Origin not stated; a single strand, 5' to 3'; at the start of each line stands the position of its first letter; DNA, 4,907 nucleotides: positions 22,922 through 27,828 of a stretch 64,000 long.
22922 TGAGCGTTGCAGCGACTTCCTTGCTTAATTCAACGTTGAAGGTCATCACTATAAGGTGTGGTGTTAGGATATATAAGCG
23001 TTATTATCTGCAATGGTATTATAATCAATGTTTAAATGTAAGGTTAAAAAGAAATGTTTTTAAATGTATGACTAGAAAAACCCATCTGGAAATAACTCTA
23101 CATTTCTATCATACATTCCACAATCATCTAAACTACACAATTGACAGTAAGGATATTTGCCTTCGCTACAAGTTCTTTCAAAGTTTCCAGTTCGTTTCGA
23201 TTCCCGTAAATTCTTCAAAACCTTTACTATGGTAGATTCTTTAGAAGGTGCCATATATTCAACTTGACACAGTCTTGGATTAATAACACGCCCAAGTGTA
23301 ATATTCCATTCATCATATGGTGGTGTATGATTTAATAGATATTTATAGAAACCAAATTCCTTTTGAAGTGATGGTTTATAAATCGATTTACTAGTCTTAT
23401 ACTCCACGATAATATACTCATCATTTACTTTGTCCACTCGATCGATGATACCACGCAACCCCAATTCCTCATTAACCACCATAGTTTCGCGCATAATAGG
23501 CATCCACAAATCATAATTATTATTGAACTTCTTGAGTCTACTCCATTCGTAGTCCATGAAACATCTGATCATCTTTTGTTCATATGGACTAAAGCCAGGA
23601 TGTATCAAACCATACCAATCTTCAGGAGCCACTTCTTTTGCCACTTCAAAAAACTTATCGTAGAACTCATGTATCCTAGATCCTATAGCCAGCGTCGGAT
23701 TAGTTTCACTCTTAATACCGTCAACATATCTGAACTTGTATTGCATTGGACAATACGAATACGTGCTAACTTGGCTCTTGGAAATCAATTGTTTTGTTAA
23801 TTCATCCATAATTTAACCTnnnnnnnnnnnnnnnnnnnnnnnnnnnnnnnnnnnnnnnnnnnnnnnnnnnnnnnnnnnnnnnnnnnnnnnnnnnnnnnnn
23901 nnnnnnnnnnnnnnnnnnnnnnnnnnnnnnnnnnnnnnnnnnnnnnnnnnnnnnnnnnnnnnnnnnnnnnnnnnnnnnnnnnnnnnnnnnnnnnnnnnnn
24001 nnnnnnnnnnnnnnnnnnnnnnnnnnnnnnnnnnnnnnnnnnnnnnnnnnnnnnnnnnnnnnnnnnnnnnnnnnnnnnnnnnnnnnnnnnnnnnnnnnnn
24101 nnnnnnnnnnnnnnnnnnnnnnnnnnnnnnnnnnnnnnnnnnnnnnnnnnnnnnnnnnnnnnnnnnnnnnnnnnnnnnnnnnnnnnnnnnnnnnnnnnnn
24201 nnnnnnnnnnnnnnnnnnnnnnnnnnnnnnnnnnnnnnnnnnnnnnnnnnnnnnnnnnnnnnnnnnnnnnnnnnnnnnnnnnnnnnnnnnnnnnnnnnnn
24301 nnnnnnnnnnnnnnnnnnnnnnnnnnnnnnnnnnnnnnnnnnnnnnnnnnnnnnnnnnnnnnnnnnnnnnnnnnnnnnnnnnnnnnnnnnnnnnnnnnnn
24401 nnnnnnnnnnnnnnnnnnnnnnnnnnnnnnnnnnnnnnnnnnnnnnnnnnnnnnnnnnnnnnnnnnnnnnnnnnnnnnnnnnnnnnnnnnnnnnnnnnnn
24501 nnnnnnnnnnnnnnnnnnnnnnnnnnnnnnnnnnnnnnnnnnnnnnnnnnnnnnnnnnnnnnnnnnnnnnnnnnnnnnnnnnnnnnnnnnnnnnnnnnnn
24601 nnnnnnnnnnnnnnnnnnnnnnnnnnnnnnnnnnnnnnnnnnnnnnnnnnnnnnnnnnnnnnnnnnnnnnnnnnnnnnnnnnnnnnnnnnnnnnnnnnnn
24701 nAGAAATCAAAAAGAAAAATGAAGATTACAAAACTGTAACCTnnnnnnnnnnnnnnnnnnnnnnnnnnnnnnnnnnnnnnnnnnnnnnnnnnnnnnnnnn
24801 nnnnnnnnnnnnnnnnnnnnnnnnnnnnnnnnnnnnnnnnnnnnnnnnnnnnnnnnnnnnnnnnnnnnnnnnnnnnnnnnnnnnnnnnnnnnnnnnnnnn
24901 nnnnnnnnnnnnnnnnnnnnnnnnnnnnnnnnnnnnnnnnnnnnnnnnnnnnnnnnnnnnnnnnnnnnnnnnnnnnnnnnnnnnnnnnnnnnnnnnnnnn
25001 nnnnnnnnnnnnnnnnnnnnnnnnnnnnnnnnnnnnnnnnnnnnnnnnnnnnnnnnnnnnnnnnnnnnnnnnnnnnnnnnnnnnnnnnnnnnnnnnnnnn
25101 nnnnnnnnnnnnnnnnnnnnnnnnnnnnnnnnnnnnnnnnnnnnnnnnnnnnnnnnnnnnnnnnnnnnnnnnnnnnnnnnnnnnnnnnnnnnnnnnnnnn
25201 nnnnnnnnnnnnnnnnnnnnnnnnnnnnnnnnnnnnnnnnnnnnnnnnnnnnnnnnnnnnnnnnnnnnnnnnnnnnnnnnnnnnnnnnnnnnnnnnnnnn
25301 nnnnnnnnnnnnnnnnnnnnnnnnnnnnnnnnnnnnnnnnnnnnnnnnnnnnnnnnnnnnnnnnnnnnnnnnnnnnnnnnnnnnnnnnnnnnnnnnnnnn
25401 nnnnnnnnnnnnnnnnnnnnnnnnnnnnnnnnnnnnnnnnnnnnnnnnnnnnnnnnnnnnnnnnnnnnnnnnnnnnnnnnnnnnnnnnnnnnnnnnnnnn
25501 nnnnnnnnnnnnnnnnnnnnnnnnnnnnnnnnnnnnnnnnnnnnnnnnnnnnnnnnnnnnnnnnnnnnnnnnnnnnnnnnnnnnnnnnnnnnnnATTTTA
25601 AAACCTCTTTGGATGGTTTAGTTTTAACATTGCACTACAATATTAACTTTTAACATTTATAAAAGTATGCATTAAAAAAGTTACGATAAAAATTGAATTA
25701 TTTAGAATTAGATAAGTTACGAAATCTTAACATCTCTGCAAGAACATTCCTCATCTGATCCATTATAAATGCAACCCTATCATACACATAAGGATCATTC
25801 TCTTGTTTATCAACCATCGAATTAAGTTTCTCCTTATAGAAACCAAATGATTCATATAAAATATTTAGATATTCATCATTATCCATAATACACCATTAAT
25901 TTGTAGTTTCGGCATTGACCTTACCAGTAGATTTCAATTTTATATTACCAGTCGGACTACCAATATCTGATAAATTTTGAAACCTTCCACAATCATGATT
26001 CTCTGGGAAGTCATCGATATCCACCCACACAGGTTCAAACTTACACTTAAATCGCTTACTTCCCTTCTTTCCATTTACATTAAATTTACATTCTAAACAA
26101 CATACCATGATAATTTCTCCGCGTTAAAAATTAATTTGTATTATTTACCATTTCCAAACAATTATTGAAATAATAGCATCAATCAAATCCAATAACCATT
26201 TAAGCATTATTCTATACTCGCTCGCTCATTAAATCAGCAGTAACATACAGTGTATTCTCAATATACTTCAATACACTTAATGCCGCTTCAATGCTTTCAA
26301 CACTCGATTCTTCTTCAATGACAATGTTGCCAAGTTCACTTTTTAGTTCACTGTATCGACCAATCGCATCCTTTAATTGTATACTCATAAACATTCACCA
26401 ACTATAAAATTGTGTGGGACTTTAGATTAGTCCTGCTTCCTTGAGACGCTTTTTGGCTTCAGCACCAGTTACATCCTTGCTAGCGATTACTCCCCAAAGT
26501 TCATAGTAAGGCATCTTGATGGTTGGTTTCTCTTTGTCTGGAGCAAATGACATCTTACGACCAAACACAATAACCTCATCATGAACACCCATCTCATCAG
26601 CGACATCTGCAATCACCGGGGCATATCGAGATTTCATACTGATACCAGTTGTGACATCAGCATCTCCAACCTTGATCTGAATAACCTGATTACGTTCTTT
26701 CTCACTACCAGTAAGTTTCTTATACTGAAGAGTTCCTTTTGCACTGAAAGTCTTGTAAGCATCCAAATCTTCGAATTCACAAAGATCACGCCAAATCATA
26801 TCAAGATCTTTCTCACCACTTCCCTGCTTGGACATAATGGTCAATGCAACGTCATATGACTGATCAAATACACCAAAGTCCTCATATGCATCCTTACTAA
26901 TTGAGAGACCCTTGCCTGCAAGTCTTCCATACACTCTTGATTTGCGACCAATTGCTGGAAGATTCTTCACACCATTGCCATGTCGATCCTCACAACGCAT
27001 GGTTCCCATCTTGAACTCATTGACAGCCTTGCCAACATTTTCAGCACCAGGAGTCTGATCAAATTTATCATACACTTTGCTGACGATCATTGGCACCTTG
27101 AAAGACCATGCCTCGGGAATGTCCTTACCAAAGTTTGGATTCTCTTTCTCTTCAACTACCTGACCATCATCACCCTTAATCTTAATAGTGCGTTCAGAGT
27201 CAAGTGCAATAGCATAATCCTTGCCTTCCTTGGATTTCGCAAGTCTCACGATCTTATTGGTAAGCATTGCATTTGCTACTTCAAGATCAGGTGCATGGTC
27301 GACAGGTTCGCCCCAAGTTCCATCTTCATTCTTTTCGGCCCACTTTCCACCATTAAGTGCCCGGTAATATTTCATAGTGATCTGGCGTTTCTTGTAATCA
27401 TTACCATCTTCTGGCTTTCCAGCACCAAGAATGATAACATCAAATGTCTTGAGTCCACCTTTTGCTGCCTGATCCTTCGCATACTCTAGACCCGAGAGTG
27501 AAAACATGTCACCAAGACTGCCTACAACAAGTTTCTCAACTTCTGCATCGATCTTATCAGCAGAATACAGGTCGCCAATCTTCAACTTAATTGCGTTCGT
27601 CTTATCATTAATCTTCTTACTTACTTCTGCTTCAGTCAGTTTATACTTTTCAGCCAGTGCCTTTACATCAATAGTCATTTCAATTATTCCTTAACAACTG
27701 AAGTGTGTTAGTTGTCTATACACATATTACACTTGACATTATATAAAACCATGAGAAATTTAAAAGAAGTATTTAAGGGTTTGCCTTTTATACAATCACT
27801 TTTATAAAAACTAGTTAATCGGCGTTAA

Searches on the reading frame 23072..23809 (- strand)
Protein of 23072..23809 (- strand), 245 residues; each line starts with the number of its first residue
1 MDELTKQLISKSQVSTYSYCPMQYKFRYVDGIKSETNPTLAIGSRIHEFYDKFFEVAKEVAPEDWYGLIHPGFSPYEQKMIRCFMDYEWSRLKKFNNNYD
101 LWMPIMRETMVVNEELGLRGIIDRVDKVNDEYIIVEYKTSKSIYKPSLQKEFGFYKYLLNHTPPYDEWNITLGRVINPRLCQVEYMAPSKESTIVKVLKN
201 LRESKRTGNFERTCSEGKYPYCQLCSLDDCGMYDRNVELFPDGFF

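Call 15: search_protein_families(library=pfam, proteins=[window:23072-23809:-], max_evalue=0.01)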
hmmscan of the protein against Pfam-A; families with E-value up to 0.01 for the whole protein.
window:23072-23809:- (245 aa): 2 families
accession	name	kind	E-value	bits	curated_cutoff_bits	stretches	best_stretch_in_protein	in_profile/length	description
PF12705.13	PDDEXK_1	-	1.1e-17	65.2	22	1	9-228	2-243/247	PD-(D/E)XK nuclease superfamily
PF01930.23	Cas_Cas4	-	1.6e-05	25.5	22.7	0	120-229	54-156/160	Domain of unknown function DUF83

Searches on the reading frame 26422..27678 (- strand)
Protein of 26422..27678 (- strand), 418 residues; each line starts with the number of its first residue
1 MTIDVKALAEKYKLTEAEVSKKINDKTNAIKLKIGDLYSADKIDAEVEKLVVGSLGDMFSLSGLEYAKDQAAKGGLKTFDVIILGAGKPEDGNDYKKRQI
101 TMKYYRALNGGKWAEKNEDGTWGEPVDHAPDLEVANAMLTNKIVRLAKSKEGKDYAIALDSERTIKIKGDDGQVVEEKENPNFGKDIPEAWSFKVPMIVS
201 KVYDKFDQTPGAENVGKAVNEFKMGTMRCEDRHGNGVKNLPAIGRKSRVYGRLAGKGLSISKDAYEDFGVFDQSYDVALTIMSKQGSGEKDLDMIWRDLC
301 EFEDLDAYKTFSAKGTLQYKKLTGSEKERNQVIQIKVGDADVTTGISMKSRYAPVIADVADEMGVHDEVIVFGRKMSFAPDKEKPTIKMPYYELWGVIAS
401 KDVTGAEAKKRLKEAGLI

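Call 6: search_protein_families(library=pfam, proteins=[window:26422-27678:-], max_evalue=0.01)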
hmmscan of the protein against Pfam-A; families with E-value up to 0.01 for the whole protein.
window:26422-27678:- (418 aa): 0 families

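Call 7: search_protein_families(library=phrogs, proteins=[window:26422-27678:-], max_evalue=0.001)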
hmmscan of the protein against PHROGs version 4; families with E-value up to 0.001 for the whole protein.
window:26422-27678:- (418 aa): 0 families

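Call 41: search_dna_similar(query=window:26422-27678:-, collection=phages, mode=protein, max_evalue=0.001, max_rows=15)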
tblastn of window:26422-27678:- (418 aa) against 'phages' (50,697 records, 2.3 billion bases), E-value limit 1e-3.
No match.
